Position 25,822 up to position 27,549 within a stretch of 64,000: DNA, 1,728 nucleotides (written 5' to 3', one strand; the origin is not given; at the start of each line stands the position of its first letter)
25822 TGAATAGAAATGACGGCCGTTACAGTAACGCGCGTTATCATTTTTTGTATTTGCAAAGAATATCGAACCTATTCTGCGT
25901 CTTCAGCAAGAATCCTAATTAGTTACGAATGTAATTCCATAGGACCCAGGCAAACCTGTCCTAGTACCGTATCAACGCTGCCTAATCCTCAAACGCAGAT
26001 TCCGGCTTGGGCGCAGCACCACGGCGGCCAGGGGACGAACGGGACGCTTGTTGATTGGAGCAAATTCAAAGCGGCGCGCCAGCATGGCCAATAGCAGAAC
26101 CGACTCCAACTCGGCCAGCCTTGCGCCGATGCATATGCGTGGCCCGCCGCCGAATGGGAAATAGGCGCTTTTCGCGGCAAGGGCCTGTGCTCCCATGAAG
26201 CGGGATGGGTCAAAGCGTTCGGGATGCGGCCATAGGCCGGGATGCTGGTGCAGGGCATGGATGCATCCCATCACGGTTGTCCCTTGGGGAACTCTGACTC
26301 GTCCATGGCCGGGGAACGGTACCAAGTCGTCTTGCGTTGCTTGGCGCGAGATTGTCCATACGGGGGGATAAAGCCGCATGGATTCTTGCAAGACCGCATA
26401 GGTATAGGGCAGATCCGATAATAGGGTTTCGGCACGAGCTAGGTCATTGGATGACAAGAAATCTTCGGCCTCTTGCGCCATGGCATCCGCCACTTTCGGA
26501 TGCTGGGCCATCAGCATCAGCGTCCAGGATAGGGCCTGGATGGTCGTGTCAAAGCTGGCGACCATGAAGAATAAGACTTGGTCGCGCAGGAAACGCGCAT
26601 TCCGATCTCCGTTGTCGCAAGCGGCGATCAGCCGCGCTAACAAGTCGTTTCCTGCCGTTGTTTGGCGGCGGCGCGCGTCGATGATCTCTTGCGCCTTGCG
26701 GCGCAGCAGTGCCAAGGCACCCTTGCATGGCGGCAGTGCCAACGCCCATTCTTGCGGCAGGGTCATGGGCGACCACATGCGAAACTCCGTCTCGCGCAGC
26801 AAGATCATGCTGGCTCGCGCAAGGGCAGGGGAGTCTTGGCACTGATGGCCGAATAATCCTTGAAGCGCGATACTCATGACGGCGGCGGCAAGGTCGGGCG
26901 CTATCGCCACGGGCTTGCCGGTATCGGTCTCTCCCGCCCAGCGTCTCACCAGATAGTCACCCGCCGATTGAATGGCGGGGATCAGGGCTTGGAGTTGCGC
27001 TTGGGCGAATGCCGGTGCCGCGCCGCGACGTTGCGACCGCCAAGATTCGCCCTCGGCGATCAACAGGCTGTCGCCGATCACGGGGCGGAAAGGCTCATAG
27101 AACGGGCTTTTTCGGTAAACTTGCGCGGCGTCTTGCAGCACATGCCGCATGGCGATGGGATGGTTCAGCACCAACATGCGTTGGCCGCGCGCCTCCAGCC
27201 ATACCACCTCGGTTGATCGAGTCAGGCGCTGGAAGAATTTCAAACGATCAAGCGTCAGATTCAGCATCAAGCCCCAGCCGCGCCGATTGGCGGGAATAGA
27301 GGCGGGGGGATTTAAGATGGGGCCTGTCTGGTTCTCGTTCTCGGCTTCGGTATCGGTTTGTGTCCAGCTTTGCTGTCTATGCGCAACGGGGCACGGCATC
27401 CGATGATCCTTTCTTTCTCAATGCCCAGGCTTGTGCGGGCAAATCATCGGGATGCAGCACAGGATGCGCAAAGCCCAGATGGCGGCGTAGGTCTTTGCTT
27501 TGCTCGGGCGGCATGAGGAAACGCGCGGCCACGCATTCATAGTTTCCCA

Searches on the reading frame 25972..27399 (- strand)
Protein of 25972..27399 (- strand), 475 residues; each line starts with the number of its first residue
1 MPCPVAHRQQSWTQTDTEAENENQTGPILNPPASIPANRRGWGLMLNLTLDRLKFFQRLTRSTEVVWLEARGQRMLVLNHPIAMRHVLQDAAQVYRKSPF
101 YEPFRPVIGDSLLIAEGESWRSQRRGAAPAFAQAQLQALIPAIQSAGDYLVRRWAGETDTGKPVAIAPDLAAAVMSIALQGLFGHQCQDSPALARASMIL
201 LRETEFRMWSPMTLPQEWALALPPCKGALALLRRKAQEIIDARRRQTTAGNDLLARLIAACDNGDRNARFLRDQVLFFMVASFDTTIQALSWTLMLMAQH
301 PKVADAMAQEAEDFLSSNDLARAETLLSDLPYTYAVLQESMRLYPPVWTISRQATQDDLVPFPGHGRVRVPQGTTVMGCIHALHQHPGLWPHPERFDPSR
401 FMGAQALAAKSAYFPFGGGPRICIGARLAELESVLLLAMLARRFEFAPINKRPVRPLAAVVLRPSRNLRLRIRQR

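Call 87: search_protein_families(library=pfam, proteins=[window:25972-27399:-], max_evalue=0.001)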
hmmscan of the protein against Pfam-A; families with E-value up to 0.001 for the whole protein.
window:25972-27399:- (475 aa): 1 family
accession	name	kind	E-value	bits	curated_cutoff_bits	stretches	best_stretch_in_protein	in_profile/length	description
PF00067.27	p450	-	8.1e-69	233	22.8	1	52-462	22-453/462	Cytochrome P450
